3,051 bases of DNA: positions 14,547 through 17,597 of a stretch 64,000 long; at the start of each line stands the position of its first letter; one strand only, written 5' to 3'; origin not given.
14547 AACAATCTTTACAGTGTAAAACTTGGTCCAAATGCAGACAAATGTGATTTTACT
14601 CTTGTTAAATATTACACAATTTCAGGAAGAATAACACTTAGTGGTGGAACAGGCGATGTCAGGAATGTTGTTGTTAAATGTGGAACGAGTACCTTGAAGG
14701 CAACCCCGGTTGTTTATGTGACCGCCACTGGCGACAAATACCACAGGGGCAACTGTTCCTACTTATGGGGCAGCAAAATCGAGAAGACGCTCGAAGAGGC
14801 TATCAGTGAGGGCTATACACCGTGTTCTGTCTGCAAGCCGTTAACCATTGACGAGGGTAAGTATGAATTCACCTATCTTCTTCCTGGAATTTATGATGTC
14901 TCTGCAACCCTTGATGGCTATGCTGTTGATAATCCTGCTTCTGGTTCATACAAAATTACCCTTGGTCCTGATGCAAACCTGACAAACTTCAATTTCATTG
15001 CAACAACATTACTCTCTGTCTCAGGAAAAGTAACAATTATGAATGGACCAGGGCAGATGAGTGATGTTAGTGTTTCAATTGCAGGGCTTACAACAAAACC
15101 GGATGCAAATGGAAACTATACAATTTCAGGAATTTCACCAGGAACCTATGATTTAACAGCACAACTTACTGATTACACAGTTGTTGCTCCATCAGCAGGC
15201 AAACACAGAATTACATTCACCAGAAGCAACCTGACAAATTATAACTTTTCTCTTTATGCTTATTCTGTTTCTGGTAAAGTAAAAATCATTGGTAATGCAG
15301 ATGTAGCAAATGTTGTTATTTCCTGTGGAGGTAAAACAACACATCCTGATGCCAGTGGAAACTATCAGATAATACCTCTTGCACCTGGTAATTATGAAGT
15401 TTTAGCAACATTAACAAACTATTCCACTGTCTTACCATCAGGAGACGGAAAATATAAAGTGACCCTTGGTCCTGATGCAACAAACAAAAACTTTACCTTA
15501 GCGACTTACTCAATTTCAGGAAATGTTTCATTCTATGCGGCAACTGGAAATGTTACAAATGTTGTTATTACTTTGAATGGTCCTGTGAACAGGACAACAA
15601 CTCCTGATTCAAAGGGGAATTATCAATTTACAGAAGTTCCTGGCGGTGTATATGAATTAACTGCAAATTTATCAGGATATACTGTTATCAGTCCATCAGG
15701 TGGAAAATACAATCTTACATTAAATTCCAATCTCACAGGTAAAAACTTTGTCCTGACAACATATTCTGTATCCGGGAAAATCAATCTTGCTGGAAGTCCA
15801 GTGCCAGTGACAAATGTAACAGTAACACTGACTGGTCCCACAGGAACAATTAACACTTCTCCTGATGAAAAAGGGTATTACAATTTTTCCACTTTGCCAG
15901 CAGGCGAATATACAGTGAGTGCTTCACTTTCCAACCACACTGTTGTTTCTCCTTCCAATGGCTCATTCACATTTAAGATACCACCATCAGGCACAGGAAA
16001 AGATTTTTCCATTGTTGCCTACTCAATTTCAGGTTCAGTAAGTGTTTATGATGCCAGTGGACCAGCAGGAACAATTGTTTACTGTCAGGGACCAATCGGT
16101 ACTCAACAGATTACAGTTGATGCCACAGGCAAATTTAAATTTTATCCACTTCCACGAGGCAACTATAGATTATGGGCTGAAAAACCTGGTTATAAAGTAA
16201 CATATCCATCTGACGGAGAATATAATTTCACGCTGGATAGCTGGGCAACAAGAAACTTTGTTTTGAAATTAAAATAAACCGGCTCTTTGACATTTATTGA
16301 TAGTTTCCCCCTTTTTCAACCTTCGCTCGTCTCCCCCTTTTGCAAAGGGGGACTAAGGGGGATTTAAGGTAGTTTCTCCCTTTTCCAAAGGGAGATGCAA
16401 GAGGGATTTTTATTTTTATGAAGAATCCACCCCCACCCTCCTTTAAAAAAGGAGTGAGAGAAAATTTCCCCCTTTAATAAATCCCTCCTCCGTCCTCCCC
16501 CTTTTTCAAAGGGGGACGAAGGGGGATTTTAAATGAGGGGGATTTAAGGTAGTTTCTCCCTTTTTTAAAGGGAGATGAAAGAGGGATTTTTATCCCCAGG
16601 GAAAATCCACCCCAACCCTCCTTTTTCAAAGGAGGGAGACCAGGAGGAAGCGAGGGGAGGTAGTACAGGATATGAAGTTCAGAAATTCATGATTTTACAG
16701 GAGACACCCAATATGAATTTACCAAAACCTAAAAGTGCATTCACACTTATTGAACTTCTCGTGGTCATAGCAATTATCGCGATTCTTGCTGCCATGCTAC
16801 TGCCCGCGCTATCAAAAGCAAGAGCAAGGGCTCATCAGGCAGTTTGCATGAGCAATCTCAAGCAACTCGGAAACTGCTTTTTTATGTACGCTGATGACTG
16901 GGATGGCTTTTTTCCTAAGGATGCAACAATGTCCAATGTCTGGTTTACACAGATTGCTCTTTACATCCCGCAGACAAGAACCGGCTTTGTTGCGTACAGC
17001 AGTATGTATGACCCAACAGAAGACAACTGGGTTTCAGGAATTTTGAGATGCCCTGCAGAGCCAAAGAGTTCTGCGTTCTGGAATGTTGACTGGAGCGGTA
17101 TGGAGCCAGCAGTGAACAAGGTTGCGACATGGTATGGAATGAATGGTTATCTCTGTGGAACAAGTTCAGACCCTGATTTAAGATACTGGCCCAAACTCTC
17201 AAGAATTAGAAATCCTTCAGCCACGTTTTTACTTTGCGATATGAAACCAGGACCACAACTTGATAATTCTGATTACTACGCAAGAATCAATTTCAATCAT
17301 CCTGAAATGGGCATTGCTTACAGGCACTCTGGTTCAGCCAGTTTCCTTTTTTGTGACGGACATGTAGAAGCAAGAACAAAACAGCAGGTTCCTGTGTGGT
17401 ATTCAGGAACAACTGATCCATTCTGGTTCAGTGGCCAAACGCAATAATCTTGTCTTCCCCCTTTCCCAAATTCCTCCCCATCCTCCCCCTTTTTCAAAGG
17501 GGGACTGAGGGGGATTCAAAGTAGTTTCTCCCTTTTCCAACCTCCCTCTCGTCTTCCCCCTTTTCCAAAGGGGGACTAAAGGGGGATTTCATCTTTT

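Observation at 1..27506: Expanded paralogous DUF11/CARDB-like domain family defining the island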

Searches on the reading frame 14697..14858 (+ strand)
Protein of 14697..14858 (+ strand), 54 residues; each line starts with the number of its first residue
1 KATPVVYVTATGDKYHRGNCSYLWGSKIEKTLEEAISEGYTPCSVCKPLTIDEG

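Call 75: search_protein_families(library=ncbifam, max_evalue=1, proteins=[window:14697-14858:+])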
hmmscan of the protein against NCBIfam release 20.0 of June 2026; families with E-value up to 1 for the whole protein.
seq(54 aa): 0 families

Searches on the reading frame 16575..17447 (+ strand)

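Call 12: search_protein_families(library=ncbifam, max_evalue=0.01, proteins=[window:16575-17447:+])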
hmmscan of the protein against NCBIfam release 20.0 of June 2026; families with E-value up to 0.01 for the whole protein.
window:16575-17447:+ (290 aa): 10 families
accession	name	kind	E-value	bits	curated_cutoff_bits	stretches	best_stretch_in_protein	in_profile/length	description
NF041775.1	typeIV_PilA_Myxo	equivalog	4.9e-09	36.5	400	1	54-99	11-56/214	type IV pilin protein PilA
TIGR01710.1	typeII_sec_gspG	equivalog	9.8e-09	35.3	88.85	1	55-114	2-60/134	type II secretion system major pseudopilin GspG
NF040999.1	pilin_ComGC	equivalog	4.9e-07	29.9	75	1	54-96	2-44/84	competence type IV pilus major pilin ComGC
TIGR02532.1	IV_pilin_GFxxxE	domain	1.2e-06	28.1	16.3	1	54-76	2-24/24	prepilin-type N-terminal cleavage/methylation domain-containing protein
NF041013.1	T4P_ComGE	equivalog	3.9e-06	26.9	49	1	54-88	4-38/83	competence type IV pilus minor pilin ComGE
NF007862.0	PRK10574.1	equivalog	8.7e-06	25.9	138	1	54-80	5-31/145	prepilin peptidase-dependent pilin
TIGR01708.2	typeII_sec_gspH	equivalog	1.8e-05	24.8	80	1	56-84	4-34/169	type II secretion system minor pseudopilin GspH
TIGR04294.2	pre_pil_HX9DG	domain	0.00013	21.6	19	1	249-265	3-19/22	H-X9-DG-CTERM domain-containing protein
TIGR02596.1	TIGR02596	subfamily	0.00037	20.6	70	1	56-82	1-27/196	Verru_Chthon cassette protein D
NF040982.1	ComGD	equivalog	0.0015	19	70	1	54-97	2-45/139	competence type IV pilus minor pilin ComGD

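Call 17: search_protein_families(library=pfam, max_evalue=0.001, proteins=[window:16575-17447:+])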
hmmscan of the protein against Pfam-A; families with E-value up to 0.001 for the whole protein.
window:16575-17447:+ (290 aa): 2 families
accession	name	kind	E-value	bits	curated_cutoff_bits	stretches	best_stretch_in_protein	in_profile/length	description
PF07963.17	N_methyl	-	9.1e-09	35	21.2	1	52-76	3-27/27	Prokaryotic N-terminal methylation motif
PF07596.16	SBP_bac_10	-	1.2e-06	29.3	23.3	0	81-131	2-60/268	Protein of unknown function (DUF1559)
